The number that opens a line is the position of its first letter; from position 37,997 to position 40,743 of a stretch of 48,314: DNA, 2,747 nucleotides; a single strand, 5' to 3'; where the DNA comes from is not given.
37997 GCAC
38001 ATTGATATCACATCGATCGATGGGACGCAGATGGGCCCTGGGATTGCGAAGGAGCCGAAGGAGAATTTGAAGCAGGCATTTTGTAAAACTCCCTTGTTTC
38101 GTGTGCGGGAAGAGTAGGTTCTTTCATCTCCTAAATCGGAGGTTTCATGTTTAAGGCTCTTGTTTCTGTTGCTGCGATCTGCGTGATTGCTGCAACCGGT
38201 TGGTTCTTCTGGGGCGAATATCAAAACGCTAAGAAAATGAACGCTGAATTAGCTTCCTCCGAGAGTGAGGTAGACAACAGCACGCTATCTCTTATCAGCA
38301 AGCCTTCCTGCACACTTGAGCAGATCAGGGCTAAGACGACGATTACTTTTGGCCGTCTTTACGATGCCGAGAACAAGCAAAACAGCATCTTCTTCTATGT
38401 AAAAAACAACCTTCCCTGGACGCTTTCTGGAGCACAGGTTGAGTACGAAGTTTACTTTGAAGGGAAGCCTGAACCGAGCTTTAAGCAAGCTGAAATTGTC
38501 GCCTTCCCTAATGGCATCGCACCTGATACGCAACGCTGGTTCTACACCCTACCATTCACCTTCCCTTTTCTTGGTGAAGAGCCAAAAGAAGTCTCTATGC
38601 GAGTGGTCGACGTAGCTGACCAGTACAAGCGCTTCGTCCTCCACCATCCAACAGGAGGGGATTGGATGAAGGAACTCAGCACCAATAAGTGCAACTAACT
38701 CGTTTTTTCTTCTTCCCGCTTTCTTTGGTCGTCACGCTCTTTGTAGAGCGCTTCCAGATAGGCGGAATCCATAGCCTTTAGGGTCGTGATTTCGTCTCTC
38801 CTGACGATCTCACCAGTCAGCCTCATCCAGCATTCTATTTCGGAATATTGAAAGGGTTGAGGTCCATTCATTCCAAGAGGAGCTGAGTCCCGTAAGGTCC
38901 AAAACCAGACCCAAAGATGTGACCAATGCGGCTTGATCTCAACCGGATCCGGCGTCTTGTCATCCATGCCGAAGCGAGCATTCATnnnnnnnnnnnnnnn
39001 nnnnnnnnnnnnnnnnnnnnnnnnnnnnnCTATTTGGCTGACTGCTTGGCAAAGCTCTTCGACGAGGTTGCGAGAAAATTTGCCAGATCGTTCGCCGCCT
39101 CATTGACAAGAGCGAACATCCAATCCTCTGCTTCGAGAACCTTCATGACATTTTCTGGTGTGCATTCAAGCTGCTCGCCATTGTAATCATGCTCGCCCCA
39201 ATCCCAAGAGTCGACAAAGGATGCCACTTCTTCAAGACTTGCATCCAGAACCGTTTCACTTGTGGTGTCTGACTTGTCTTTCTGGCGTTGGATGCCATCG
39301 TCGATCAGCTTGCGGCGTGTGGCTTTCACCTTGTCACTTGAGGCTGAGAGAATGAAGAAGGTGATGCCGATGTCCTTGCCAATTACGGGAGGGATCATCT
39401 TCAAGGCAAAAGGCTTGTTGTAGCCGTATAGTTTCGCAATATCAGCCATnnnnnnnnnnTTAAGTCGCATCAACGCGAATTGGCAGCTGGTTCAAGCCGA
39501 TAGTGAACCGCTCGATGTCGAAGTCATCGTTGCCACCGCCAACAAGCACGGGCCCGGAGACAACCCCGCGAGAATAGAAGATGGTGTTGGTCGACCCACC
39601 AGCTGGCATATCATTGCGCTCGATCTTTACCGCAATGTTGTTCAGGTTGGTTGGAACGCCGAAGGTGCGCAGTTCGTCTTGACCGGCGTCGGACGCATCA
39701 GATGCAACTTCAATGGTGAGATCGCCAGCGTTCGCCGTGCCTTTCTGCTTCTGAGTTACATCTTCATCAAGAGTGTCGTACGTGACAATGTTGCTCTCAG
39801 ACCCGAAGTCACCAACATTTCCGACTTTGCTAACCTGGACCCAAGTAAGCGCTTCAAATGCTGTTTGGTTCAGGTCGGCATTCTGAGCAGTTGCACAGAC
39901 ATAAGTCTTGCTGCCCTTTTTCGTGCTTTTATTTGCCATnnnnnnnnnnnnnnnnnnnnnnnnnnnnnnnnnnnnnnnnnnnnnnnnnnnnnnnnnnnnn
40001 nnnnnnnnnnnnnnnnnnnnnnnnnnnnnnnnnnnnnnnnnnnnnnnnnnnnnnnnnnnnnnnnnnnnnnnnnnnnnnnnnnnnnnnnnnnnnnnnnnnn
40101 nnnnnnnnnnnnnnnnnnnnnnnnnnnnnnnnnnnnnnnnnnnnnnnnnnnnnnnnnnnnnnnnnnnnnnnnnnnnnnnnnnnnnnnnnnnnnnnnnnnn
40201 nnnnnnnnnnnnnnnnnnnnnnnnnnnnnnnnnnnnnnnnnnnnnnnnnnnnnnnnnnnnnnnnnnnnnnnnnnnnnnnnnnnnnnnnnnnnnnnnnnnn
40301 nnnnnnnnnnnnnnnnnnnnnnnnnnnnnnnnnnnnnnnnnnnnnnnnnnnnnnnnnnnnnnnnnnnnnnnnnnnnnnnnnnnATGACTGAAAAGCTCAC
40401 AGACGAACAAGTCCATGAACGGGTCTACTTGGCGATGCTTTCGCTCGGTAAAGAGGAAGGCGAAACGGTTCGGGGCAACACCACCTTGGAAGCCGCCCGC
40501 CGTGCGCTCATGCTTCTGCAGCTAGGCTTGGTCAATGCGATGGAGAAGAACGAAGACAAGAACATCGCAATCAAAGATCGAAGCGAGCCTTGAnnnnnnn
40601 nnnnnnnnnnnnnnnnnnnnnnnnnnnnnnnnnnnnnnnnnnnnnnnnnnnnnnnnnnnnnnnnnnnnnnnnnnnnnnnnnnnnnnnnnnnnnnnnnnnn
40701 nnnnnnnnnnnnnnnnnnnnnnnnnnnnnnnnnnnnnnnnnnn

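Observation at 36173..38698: P22 immI-like antirepressor module inserted between the tail chaperone G/GT genes and the tape-measure gene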

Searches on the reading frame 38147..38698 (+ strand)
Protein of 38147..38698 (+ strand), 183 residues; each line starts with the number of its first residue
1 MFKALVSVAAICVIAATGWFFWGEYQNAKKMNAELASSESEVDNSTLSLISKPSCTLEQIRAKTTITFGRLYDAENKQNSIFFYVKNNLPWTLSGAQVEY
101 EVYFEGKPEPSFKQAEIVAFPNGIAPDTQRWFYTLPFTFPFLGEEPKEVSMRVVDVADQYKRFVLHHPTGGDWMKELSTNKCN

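Call 3: search_protein_families(library=pfam, proteins=[window:38147-38698:+], max_evalue=0.1)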
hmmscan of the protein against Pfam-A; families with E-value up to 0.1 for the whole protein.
window:38147-38698:+ (183 aa): 0 families

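Call 10: search_protein_families(library=phrogs, proteins=[window:38147-38698:+], max_evalue=0.01)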
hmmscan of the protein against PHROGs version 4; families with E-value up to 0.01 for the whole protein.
window:38147-38698:+ (183 aa): 0 families

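Call 50: find_homologous_proteins(query=window:38147-38698:+, max_evalue=0.001)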
Query window:38147-38698:+ (183 aa): 1 proteins with E <= 0.001 among 32 candidates.
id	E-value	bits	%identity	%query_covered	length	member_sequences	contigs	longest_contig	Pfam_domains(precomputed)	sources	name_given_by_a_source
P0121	3.2e-121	420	100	100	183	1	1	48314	-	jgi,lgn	-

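Call 60: search_protein_representatives(protein=window:38147-38698:+)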
Query: 183 residues. Proteins with E-value up to 0.001 (for the whole library): 8; up to 1e-10: 1; up to 1e-30: 1. The best 8 are listed.
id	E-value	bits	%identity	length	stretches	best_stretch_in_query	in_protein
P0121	1.0e-121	419.6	100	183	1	1-183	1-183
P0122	1.4e-08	50.8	30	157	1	60-182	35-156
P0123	1.4e-05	41.0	31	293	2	79-182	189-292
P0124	1.9e-05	40.6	38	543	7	81-112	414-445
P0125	3.9e-05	39.6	30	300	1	81-182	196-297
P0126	5.5e-05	39.1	31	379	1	80-182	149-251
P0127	5.8e-04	35.8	30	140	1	69-182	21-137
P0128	9.2e-04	35.2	26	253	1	56-176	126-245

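Call 61: predict_structure(protein=window:38147-38698:+)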
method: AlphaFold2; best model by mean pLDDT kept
length: 183 residues; sequences in the alignment: 1
mean_pLDDT: 48.9   pTM: 0.38
mean pLDDT of the five models: 48.9, 46.1, 37.5, 35.6, 35.5
residues with pLDDT >= 90: 0; 70-90: 4; 50-70: 91; < 50: 88
segments of 3 or more residues with pLDDT < 50: 28-64, 88-90, 120-132, 140-142, 155-183
pLDDT, mean of each block of 10 residues (from residue 1): 60 69 56 36 29 33 50 54 51 58 66 58 42 50 55 47 39 33 25
secondary structure, 60 per line:
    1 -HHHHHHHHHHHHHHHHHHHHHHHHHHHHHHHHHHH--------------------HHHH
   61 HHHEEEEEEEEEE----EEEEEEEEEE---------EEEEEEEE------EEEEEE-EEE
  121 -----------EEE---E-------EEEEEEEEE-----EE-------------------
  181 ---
elements in order: H2-36 H57-63 E64-73 E78-87 E97-104 E111-116 E118-120 E132-134 E146-154

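Call 77: predict_structure(alignment_id=A1)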
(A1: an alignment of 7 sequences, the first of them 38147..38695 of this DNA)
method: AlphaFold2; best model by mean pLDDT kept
length: 183 residues; sequences in the alignment: 7
mean_pLDDT: 74.7   pTM: 0.61
mean pLDDT of the five models: 74.7, 74.2, 70.0, 67.9, 60.9
residues with pLDDT >= 90: 47; 70-90: 62; 50-70: 55; < 50: 19
segments of 3 or more residues with pLDDT < 50: 1-3, 5-7, 39-49
pLDDT, mean of each block of 10 residues (from residue 1): 48 51 58 52 42 77 85 71 93 93 84 89 95 78 76 93 80 76 78
secondary structure, 60 per line:
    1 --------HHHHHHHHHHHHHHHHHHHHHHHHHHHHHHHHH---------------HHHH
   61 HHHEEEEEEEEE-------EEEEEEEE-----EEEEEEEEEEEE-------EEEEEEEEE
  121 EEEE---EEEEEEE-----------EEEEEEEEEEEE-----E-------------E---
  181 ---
elements in order: H9-41 H57-63 E64-72 E80-87 E93-104 E112-124 E128-134 E146-157

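Call 81: fold_search(model_id=the predicted structure, library=pdb)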
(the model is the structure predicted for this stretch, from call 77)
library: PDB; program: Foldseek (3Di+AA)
matches with E <= 10: 1326; with E <= 0.001: 0
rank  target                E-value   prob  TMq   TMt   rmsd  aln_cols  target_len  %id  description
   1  7q9q                  4.4e-03  1.00  0.31  0.37   6.4       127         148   12  Crystal structure of PDE6D Geranylgeranylated cystein complex (released 2022-01-19)
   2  3o0l_A                5.5e-03  1.00  0.32  0.47   4.8        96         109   11  Crystal structure of a Pfam DUF1425 family member (Shew_1734) from Shewanella sp. pv-4 at 1.81 a resolution (released 2010-08-04)
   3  9hmc_A                6.9e-03  1.00  0.32  0.38   4.7       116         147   12  Crystal structure of PDE6D in complex with compound 5e (released 2025-12-24)
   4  4jhp_B                1.0e-02  1.00  0.31  0.38   4.4       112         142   12  The crystal structure of the RPGR RCC1-like domain in complex with PDE6D (released 2013-04-17)
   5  7q9r                  1.1e-02  1.00  0.35  0.42   5.4       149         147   12  Cocrystal structure of PDE6D bound to NRAS peptide (released 2022-01-19)
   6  1ksh_B                1.2e-02  1.00  0.30  0.37   5.0       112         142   12  Complex of Arl2 and PDE delta, Crystal Form 2 (native) (released 2002-05-08)
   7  5tb5_B                1.3e-02  1.00  0.34  0.39   5.0       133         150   11  Crystal structure of full-length farnesylated and methylated KRAS4b in complex with PDE-delta (crystal form I - with p (released 2016-11-02)
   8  5f2u_B                1.6e-02  0.99  0.34  0.40   5.1       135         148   12  Structure of Fully modified farnesylated INPP5E Peptide in complex with PDE6D (released 2016-04-13)
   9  5ml8                  1.6e-02  1.00  0.30  0.37   4.7       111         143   13  The crystal structure of PDE6D in complex to inhibitor-4 (released 2017-02-01)
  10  5t4x                  1.6e-02  0.99  0.32  0.37   6.4       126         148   13  CRYSTAL STRUCTURE OF PDE6D IN APO-STATE (released 2018-01-10)
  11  2n80_MODEL_1_B        1.6e-02  0.92  0.29  0.30  15.6       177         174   14  p75NTR DD:RhoGDI (released 2015-12-23)
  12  5ml6                  1.7e-02  1.00  0.31  0.37   4.2       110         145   12  The crystal structure of PDE6D in complex to inhibitor-8 (released 2017-02-01)
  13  7qjk_CCC              1.7e-02  1.00  0.29  0.36   4.0       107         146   12  Crystal structure of PDE6D in complex with Compound-2 (released 2022-01-26)
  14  5tb5_D                1.7e-02  0.99  0.34  0.40   5.3       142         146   12  Crystal structure of full-length farnesylated and methylated KRAS4b in complex with PDE-delta (crystal form I - with p (released 2016-11-02)
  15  5e80_A                1.7e-02  0.99  0.34  0.40   5.1       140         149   12  The crystal structure of PDEd in complex with inhibitor-2a (released 2016-05-04)
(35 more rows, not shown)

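Call 83: fold_search(model_id=the predicted structure, library=viral)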
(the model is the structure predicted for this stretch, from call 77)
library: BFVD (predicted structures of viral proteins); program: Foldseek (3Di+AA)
matches with E <= 10: 949; with E <= 0.001: 5
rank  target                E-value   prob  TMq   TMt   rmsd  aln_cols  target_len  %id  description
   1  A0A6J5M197            9.0e-05  1.00  0.33  0.32  18.1       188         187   12  Uncharacterized protein [uncultured Caudovirales phage]
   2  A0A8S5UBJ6            1.6e-04  1.00  0.36  0.45   9.8       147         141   14  Uncharacterized protein [Caudovirales sp. ctcT39]
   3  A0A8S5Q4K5            2.8e-04  1.00  0.32  0.21  20.1       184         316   17  Uncharacterized protein [Siphoviridae sp. ctQqU1]
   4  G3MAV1                6.1e-04  1.00  0.32  0.43  10.9       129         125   14  Gp571 [Bacillus phage G]
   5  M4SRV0                9.4e-04  1.00  0.36  0.39   6.9       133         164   14  (no name in the UniProt tables at hand)
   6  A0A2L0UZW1            2.7e-03  1.00  0.34  0.23  14.2       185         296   12  Uncharacterized protein [Agrobacterium phage Atu_ph07]
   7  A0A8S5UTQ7            3.0e-03  0.99  0.27  0.37  12.2       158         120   11  Outer membrane protein assembly factor [Myoviridae sp. ctYA416]
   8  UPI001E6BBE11         3.3e-03  0.90  0.23  0.12  19.8       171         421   10  (no name look-up for this kind of identifier)
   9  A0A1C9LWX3            5.7e-03  0.98  0.29  0.37   9.2       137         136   14  Uncharacterized protein [Streptomyces phage Brataylor]
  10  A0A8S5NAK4            6.0e-03  1.00  0.39  0.17   9.0       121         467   12  RNA-binding protein [Phage sp. ctv3H3]
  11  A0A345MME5            6.4e-03  0.99  0.30  0.30   9.5       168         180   12  (no name in the UniProt tables at hand)
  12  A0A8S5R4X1            8.4e-03  1.00  0.39  0.29  11.2       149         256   10  Uncharacterized protein [Siphoviridae sp. ctyjS2]
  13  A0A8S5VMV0            1.0e-02  0.99  0.29  0.36   5.3        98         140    9  (no name in the UniProt tables at hand)
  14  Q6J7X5                1.2e-02  0.99  0.29  0.26   9.0       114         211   10  Pas56 [Actinoplanes phage phiAsp2]
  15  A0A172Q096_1          1.4e-02  0.85  0.23  0.04  20.8       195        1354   10  F5/8 type C domain-containing protein [Acinetobacter phage vB_AbaM_ME3]
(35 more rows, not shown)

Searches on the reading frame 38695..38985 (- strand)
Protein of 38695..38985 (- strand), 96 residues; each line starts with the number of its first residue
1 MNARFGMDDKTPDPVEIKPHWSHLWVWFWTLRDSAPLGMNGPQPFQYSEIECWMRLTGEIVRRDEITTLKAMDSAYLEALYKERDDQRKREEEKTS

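Call 3: search_protein_families(library=pfam, proteins=[window:38695-38985:-], max_evalue=0.1)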
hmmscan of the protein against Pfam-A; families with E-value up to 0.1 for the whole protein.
window:38695-38985:- (96 aa): 2 families
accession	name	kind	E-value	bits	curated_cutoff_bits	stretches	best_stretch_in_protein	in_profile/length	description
PF23812.1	Phage_TAC_18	-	3.5e-08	33.9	27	1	16-78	17-79/79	Phage tail assembly chaperone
PF08809.16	DUF1799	-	0.016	15.9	26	1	8-79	6-79/80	Phage related hypothetical protein (DUF1799)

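Call 10: search_protein_families(library=phrogs, proteins=[window:38695-38985:-], max_evalue=0.01)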
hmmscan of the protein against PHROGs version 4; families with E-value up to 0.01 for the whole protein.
window:38695-38985:- (96 aa): 5 families
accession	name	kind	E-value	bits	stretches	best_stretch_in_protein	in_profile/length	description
phrog_20700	-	unknown function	4.6e-22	79.6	1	8-93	53-137/140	-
phrog_4966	-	unknown function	4.7e-14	53.3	1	16-90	237-310/311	-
phrog_8233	-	tail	6.2e-08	33.4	1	9-93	173-259/271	tail assembly chaperone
phrog_3817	-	tail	7.4e-06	26.4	1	9-91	21-104/106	tail chaperonin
phrog_35160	-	unknown function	0.0048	17.9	1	23-93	7-77/98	-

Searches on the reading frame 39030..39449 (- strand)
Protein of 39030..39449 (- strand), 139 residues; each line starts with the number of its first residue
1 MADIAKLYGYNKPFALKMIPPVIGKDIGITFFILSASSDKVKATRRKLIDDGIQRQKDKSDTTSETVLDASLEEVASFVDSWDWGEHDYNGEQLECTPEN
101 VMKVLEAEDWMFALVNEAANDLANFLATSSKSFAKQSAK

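Call 3: search_protein_families(library=pfam, proteins=[window:39030-39449:-], max_evalue=0.1)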
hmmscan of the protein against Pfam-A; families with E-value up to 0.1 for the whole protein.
window:39030-39449:- (139 aa): 0 families

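Call 10: search_protein_families(library=phrogs, proteins=[window:39030-39449:-], max_evalue=0.01)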
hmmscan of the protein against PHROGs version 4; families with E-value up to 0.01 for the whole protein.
window:39030-39449:- (139 aa): 1 family
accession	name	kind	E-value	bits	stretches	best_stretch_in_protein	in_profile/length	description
phrog_313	-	tail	1.5e-13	51.9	1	19-132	36-144/258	Tail assembly chaperone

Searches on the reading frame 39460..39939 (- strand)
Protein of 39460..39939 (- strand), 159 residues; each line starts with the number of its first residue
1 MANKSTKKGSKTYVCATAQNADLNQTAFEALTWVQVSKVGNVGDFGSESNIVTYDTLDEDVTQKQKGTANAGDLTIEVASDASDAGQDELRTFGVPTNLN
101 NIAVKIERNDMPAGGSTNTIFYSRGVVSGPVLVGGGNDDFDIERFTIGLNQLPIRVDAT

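Call 3: search_protein_families(library=pfam, proteins=[window:39460-39939:-], max_evalue=0.1)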
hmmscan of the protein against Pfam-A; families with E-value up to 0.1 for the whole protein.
window:39460-39939:- (159 aa): 2 families
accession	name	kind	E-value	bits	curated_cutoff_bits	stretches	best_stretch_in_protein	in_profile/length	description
PF08813.17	Phage_tail_3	-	1.6e-06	28.2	24.2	1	26-92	42-108/165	Phage tail tube protein, TTP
PF16460.11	Phage_TTP_11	-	0.083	13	28.4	1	26-90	19-77/154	Phage tail tube, TTP, lambda-like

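Call 55: find_related_loci(query=window:39460-39939:-, collection=viral_contigs, flank=7000)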
Query window:39460-39939:- (159 aa) in viral_contigs; peptide patterns used: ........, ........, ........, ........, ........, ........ (x = any residue, [..] = any of these).
70 stretches matched a pattern; 61 encode a relative of the query (tblastn E <= 1e-3); 61 distinct loci.
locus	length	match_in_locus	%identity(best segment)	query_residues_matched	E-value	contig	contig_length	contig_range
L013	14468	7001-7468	75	1-157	2e-74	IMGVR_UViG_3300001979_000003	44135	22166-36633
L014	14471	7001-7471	73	1-157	7e-74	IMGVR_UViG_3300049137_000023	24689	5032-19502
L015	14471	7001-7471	72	1-158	8e-73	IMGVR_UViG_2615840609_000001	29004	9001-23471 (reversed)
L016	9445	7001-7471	72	1-158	8e-73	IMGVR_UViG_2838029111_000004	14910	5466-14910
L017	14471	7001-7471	73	1-157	5e-73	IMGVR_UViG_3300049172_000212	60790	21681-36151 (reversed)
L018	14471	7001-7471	72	1-158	7e-73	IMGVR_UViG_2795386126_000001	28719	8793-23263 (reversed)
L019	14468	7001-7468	72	1-157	7e-73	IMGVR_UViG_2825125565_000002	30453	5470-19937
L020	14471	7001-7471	72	1-158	7e-73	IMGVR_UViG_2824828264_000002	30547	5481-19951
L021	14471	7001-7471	72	1-158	2e-72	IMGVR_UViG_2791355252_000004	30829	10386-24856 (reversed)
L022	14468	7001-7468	73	1-157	9e-73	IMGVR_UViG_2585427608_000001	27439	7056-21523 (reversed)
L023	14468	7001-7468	71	1-157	1e-72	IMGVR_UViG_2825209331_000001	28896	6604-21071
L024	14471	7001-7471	72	1-158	3e-72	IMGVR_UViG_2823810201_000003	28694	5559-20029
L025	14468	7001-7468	71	1-157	3e-72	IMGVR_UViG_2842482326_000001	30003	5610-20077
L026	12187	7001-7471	72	1-158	3e-72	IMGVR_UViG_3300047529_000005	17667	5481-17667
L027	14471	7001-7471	72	1-157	2e-72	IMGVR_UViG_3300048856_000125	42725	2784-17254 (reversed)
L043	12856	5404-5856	48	1-158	1e-45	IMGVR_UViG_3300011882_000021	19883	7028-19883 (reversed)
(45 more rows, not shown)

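Call 66: search_protein_families(library=pfam, proteins=[L015:8339-8728:-, L015:9629-10339:-, L019:9083-9625:-, L020:9638-10327:-, L021:8320-9126:-, L014:8210-8875:-, L014:8932-9471:-, L017:8733-9203:-, L017:8354-8692:-, L043:8647-9321:+], max_evalue=0.01)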
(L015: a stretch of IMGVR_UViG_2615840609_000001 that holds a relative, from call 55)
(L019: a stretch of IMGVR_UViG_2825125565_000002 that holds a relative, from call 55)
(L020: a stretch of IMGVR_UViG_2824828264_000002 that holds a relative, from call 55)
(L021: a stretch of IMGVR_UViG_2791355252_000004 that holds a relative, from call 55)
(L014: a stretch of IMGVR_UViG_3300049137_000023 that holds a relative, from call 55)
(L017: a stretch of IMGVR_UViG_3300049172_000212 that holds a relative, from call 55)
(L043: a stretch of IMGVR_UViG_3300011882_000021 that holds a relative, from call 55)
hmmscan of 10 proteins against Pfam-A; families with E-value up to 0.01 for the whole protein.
L015:8339-8728:- (129 aa): 0 families

L015:9629-10339:- (236 aa): 0 families

L019:9083-9625:- (180 aa): 0 families

L020:9638-10327:- (229 aa): 1 family
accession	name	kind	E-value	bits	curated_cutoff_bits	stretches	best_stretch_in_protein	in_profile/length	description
PF01797.21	Y1_Tnp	-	2.2e-08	34.7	23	1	15-121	8-119/121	Transposase IS200 like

L021:8320-9126:- (268 aa): 1 family
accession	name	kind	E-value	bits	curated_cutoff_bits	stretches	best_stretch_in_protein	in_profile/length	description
PF09976.15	TPR_21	-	0.00014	22.1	25.5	1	14-59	10-55/193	Tetratricopeptide repeat-like domain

L014:8210-8875:- (221 aa): 0 families

L014:8932-9471:- (179 aa): 0 families

L017:8733-9203:- (156 aa): 0 families

L017:8354-8692:- (112 aa): 0 families

L043:8647-9321:+ (224 aa): 1 family
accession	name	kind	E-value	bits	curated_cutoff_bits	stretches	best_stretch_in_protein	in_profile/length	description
PF04383.19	KilA-N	-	1.4e-18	67.1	23.8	1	10-104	7-106/107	KilA-N domain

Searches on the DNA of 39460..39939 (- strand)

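Call 65: search_dna_similar(query=L015:6000-14000:+, collection=phages, mode=near, max_rows=10)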
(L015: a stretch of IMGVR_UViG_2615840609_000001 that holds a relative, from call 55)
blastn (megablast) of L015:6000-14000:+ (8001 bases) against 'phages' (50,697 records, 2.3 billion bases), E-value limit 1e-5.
No match.

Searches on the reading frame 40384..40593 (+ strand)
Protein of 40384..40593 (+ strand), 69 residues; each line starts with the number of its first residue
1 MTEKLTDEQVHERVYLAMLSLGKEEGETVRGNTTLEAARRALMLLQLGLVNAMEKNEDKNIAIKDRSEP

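Call 94: search_protein_families(library=phrogs, proteins=[window:40384-40593:+], max_evalue=0.001)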
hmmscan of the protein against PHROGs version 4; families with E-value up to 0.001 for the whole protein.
window:40384-40593:+ (69 aa): 1 family
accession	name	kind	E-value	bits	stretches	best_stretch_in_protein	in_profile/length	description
phrog_20321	-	unknown function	3.6e-23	82.8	1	4-69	6-71/80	-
